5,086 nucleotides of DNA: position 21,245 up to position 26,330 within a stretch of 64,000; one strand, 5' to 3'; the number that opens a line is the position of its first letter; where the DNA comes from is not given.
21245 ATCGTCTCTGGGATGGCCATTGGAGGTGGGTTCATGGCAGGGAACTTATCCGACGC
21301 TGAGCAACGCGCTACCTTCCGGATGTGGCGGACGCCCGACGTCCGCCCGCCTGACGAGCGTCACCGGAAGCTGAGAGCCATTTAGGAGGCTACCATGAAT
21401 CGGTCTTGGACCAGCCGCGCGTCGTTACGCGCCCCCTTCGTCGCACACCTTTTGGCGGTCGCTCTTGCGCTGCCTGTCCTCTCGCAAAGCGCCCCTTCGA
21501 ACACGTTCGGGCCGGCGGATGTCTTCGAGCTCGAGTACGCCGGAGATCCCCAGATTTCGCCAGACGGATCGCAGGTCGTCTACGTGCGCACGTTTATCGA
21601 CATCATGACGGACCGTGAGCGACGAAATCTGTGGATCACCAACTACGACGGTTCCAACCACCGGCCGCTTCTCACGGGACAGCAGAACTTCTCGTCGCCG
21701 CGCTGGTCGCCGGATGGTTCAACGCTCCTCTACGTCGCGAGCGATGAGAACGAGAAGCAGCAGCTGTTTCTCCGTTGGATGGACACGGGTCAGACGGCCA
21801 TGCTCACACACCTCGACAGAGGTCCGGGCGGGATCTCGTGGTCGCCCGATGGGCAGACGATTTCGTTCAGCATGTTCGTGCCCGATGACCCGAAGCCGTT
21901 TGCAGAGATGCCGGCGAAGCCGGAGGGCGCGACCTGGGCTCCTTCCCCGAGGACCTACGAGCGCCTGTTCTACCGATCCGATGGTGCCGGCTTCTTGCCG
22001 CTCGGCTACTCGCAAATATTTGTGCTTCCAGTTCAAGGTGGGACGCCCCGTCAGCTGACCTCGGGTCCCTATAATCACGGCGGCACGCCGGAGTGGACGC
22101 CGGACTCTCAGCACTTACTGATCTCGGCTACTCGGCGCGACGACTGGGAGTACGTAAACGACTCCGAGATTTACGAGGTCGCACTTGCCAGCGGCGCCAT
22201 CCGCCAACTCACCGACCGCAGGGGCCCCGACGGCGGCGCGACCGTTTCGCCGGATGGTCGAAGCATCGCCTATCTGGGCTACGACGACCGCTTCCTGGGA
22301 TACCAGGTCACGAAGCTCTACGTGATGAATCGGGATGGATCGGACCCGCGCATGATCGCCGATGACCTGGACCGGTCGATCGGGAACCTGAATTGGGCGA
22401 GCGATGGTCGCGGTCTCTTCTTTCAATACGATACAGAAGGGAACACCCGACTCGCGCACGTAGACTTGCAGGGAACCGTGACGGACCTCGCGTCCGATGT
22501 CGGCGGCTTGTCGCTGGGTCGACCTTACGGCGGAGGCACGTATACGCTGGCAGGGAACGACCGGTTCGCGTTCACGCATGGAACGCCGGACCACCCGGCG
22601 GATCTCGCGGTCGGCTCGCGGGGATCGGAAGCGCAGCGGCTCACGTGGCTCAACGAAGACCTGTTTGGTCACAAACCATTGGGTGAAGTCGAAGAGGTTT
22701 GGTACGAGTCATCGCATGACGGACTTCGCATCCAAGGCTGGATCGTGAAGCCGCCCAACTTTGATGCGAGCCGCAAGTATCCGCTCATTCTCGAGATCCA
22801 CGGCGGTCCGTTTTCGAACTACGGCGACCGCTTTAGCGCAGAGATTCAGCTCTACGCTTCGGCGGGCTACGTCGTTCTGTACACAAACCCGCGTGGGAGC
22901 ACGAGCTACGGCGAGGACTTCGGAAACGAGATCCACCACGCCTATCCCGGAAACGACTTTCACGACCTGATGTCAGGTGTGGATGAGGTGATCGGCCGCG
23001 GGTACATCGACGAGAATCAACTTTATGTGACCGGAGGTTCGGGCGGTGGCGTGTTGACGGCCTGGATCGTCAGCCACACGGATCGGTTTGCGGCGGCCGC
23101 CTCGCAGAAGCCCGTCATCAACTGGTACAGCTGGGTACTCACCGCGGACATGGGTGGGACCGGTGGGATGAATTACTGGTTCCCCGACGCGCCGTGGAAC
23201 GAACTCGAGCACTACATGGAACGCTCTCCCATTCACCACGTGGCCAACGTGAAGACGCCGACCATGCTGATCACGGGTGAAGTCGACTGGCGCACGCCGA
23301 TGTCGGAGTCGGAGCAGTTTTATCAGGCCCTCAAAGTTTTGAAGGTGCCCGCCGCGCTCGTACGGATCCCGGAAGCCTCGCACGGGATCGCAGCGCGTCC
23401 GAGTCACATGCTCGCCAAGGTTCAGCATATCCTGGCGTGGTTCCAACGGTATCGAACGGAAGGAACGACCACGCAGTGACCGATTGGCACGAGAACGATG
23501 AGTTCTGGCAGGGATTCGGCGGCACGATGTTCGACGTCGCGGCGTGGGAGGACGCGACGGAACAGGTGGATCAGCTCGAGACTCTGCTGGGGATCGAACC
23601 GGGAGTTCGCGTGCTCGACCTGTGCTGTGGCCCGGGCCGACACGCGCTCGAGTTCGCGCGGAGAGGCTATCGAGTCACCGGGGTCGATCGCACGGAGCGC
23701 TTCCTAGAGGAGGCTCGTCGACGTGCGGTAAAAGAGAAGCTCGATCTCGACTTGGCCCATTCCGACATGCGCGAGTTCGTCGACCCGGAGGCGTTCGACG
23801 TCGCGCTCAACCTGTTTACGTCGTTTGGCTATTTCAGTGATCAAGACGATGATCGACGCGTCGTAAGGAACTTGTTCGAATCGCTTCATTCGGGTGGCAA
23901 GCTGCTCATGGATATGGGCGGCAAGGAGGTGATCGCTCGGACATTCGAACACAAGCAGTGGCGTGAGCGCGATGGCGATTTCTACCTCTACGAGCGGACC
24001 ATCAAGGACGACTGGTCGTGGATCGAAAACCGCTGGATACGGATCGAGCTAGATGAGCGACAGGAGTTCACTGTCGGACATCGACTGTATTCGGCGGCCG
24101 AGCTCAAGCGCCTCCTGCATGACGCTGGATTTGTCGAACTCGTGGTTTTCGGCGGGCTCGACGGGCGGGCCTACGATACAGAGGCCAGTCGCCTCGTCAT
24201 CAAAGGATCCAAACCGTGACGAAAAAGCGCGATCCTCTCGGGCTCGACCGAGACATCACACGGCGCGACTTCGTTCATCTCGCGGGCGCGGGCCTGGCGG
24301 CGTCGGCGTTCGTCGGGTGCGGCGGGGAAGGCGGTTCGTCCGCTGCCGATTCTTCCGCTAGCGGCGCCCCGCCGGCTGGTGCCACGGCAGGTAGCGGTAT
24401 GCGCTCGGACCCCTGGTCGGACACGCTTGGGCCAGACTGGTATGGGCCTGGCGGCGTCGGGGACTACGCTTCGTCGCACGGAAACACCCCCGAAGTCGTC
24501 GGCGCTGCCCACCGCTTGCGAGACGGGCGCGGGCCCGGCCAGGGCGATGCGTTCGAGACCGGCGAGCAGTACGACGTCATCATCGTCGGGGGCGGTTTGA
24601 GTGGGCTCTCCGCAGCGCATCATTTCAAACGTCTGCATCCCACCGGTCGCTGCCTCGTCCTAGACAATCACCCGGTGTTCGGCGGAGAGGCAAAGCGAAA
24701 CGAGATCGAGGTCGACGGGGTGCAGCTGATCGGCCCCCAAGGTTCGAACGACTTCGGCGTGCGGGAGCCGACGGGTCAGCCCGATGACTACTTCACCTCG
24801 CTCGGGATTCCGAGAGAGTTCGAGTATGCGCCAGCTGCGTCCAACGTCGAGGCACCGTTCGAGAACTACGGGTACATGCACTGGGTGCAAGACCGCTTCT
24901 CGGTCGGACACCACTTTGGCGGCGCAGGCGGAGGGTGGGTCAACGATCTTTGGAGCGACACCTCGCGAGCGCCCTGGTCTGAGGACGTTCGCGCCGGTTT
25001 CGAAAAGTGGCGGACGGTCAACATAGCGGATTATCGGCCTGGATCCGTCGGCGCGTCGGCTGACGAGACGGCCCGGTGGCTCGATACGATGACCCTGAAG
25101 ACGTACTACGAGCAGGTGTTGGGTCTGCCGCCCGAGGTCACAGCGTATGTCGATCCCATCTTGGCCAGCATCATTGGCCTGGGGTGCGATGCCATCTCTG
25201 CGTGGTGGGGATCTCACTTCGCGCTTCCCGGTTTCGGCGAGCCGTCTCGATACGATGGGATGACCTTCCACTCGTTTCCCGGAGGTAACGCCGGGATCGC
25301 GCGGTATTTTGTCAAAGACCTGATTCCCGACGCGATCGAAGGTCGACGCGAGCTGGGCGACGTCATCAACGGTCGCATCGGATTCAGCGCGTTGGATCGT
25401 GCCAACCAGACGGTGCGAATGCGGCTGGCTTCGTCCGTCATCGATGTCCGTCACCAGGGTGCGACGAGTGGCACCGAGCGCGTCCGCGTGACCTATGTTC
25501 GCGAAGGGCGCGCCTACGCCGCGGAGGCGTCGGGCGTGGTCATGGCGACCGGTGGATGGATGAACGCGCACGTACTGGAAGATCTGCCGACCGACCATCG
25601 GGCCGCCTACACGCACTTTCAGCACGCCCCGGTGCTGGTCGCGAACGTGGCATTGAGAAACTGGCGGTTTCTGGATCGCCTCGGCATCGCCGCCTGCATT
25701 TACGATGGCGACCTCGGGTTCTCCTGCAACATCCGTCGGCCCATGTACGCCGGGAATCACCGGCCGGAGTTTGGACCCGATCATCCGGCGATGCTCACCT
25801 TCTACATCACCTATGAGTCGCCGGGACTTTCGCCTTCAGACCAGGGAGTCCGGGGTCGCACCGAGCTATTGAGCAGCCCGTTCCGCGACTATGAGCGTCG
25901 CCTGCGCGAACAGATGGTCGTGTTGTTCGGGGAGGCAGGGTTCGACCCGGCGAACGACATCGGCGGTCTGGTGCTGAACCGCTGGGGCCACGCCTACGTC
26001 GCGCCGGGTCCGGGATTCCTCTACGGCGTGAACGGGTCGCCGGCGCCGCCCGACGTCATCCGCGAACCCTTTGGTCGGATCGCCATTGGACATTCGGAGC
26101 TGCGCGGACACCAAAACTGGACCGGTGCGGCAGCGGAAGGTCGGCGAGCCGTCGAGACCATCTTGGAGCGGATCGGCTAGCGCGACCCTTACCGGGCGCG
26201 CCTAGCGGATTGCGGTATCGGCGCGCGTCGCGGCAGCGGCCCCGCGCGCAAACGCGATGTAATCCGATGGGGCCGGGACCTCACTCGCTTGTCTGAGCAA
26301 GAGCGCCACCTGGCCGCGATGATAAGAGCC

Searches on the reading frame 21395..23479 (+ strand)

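Call 48: search_protein_families(library=pfam, proteins=[window:21395-23479:+])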
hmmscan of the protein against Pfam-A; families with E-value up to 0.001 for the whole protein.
window:21395-23479:+ (694 aa): 9 families
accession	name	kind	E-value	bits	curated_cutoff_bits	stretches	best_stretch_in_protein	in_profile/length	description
PF00326.27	Peptidase_S9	-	3e-52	177.7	22.6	1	479-686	2-209/213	Prolyl oligopeptidase family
PF07676.18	PD40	-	1e-19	70.4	20.9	2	90-115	2-27/38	WD40-like Beta Propeller Repeat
PF00930.27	DPPIV_N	-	6.8e-11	41.9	22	1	204-290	258-342/354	Dipeptidyl peptidase IV (DPP IV) N-terminal region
PF05448.18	AXE1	-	1e-08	34.7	21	1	431-585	55-220/321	Acetyl xylan esterase (AXE1)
PF20434.5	BD-FAE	-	1.4e-06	28.4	26.8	1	458-646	9-215/215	BD-FAE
PF02129.25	Peptidase_S15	-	9.1e-05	22.7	23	0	607-650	209-251/262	X-Pro dipeptidyl-peptidase (S15 family)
PF12740.14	PETase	-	0.00015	21.7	28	0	615-688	163-234/263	PET hydrolase-like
PF02897.21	Peptidase_S9_N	-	0.00048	19.4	24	0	282-348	129-192/414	Prolyl oligopeptidase, N-terminal beta-propeller domain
PF01738.24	DLH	-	0.00094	19.3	21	0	597-671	129-194/217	Dienelactone hydrolase family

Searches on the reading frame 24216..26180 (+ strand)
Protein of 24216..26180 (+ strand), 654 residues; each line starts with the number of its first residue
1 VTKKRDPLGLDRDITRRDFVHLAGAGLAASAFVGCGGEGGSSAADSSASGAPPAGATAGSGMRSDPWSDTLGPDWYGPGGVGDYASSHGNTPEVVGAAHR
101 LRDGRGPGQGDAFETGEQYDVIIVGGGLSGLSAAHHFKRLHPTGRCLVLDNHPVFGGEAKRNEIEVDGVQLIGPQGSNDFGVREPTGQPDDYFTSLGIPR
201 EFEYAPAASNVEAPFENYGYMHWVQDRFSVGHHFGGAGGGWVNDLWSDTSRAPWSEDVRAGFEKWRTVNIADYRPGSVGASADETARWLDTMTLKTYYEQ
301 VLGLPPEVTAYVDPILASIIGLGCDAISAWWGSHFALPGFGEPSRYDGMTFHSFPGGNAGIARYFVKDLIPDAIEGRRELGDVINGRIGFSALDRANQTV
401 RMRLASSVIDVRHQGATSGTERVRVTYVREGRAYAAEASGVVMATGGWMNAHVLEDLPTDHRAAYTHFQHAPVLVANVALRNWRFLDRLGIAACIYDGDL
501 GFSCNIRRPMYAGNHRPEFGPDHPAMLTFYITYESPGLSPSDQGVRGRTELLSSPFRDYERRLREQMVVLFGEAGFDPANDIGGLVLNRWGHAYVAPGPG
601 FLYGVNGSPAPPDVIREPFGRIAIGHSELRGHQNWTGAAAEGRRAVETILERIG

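Call 48: search_protein_families(library=pfam, proteins=[window:24216-26180:+])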
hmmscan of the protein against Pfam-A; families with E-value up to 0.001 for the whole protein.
window:24216-26180:+ (654 aa): 4 families
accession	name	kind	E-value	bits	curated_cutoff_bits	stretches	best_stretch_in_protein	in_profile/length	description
PF01266.30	DAO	-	3e-08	34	27.9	1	120-162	1-42/353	FAD dependent oxidoreductase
PF13450.12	NAD_binding_8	-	1.3e-07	32.2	21.9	1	123-169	1-43/68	NAD(P)-binding Rossmann-like domain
PF00890.30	FAD_binding_2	-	9.7e-07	28.7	20.4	1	120-159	1-38/414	FAD binding domain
PF07992.20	Pyr_redox_2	-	0.00027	20.9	26.1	0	119-145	1-25/291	Pyridine nucleotide-disulphide oxidoreductase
